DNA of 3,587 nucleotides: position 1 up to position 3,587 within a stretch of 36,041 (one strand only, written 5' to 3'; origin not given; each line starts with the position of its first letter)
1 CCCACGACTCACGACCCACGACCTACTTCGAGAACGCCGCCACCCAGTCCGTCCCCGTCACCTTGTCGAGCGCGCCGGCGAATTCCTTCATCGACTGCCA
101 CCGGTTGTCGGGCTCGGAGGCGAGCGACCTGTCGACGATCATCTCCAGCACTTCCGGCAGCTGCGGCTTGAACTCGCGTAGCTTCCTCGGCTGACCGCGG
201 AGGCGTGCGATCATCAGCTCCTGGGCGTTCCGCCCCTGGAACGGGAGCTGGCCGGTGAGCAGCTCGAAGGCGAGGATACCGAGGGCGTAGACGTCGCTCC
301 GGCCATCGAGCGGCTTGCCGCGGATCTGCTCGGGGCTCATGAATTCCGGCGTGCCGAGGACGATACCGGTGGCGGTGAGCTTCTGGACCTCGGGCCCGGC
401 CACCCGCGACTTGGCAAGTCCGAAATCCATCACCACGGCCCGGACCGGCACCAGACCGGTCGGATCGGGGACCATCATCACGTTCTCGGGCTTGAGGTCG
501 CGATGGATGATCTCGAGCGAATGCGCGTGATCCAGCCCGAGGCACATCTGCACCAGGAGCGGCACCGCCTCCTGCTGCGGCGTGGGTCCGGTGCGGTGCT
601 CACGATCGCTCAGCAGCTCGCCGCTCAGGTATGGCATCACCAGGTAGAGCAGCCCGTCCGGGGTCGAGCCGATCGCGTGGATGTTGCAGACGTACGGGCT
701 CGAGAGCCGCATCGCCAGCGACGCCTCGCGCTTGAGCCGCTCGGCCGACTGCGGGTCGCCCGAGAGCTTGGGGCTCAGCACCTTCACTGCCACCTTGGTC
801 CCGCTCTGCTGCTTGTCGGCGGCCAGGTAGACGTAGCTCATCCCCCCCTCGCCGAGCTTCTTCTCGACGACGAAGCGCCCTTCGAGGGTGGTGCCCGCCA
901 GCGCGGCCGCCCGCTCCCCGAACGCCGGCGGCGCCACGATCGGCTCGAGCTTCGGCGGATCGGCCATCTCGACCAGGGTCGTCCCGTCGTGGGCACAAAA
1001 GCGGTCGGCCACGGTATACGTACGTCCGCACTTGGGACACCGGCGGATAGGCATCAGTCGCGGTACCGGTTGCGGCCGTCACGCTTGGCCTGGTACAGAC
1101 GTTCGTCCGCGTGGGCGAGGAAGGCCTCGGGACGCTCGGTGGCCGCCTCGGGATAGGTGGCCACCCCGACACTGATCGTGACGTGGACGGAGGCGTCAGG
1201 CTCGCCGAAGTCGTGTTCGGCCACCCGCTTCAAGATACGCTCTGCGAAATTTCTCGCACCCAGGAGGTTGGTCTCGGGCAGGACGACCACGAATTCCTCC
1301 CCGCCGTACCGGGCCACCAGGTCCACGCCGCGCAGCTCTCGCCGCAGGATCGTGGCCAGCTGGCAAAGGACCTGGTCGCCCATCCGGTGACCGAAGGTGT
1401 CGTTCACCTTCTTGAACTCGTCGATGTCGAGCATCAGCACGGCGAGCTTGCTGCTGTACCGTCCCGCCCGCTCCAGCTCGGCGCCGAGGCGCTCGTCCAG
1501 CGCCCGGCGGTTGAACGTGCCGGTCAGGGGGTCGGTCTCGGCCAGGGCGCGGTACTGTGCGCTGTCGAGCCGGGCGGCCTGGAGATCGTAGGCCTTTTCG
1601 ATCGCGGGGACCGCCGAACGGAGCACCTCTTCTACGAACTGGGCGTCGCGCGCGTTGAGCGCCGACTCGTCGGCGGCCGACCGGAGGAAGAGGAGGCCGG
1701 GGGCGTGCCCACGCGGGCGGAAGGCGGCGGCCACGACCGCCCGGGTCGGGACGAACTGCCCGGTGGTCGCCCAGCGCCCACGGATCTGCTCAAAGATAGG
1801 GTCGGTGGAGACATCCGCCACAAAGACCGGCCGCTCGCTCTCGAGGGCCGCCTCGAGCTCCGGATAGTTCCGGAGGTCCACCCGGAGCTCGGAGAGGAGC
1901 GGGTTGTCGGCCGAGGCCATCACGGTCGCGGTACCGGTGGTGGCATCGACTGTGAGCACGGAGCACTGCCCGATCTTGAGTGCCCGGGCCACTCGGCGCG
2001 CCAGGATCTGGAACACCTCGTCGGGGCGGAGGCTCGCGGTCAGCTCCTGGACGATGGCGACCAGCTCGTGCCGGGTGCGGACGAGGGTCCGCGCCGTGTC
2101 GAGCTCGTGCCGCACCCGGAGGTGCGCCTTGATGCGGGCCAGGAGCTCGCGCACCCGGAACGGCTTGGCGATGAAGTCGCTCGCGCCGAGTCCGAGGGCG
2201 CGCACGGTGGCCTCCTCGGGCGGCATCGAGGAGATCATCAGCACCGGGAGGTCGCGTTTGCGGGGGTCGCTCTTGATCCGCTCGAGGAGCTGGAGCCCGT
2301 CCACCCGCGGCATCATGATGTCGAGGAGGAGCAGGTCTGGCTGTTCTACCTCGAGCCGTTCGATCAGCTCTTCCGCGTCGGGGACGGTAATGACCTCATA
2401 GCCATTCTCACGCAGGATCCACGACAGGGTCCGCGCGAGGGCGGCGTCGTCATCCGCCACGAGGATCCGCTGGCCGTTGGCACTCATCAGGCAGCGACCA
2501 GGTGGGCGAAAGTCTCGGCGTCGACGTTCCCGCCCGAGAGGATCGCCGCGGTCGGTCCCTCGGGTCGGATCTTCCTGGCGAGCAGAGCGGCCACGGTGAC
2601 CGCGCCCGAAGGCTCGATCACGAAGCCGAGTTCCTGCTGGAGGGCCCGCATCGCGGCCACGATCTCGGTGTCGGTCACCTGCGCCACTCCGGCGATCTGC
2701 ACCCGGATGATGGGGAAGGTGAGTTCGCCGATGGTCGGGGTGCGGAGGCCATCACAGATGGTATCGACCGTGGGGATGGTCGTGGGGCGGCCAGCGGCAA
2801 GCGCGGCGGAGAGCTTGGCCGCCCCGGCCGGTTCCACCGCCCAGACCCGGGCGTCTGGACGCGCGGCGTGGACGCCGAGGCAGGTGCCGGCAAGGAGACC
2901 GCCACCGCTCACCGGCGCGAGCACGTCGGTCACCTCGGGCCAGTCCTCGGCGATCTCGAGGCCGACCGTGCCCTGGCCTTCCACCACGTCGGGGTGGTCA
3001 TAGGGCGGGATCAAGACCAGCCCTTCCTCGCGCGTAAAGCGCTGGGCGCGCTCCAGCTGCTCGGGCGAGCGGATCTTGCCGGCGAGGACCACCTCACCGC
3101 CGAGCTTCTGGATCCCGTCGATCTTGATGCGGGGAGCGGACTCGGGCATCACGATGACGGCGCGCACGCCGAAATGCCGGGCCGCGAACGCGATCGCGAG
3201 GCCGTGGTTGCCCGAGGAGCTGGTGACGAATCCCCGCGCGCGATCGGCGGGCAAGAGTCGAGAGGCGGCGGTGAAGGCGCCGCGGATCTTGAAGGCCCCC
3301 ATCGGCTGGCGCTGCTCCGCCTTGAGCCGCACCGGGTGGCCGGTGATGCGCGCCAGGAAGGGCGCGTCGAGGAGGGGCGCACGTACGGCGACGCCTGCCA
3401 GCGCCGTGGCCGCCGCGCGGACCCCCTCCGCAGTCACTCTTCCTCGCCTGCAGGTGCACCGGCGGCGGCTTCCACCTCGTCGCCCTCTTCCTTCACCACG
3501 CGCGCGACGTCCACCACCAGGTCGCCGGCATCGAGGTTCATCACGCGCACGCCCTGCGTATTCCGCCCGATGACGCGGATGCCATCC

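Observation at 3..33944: Thirteen gene-boundary arrays of locus-specific tandem heptanucleotides, ten arranged as inverted pairs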

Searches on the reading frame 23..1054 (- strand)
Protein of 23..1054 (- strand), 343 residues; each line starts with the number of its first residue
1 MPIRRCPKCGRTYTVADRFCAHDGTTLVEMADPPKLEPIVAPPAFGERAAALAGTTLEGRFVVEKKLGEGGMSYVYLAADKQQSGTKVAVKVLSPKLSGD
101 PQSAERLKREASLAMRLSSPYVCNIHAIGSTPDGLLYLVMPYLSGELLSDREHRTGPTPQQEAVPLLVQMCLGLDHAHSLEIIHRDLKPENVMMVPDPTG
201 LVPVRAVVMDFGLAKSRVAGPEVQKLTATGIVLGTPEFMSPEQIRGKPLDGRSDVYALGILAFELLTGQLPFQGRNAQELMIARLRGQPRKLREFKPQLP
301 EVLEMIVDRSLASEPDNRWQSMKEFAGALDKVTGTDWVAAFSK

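Call 6: search_protein_families(library=pfam, proteins=[window:23-1054:-])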
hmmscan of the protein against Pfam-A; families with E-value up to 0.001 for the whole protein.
window:23-1054:- (343 aa): 3 families
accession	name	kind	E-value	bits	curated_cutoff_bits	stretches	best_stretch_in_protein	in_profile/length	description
PF00069.31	Pkinase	-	2.4e-43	148.9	31.7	1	62-320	2-253/263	Protein kinase domain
PF07714.23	PK_Tyr_Ser-Thr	-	3.3e-28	99.2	23.1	1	63-319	3-249/258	Protein tyrosine and serine/threonine kinase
PF03109.22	ABC1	-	0.00036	20.2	22.9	0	137-215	144-215/244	ABC1 atypical kinase-like domain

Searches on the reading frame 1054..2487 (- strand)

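Call 6: search_protein_families(library=pfam, proteins=[window:1054-2487:-])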
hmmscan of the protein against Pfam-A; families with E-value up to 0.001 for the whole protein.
window:1054-2487:- (477 aa): 5 families
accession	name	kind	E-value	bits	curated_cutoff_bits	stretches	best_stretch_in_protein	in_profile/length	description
PF00990.26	GGDEF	-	6.3e-49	166.3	23.8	1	316-474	1-161/161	Diguanylate cyclase, GGDEF domain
PF00072.30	Response_reg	-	1.4e-28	99.7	30.2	1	8-120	1-111/111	Response regulator receiver domain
PF13185.12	GAF_2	-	2.5e-06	28.2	28.6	1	154-297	3-136/136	GAF domain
PF13492.12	GAF_3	-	4.4e-06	27.6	27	1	155-297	2-128/129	GAF domain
PF01590.32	GAF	-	3.6e-05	24.8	22.4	1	155-292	2-129/133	GAF domain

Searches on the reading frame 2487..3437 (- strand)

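Call 6: search_protein_families(library=pfam, proteins=[window:2487-3437:-])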
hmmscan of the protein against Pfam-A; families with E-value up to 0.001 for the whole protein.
window:2487-3437:- (316 aa): 1 family
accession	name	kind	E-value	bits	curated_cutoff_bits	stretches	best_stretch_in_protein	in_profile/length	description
PF00291.31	PALP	-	7.1e-80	268.9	35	1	19-302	7-295/295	Pyridoxal-phosphate dependent enzyme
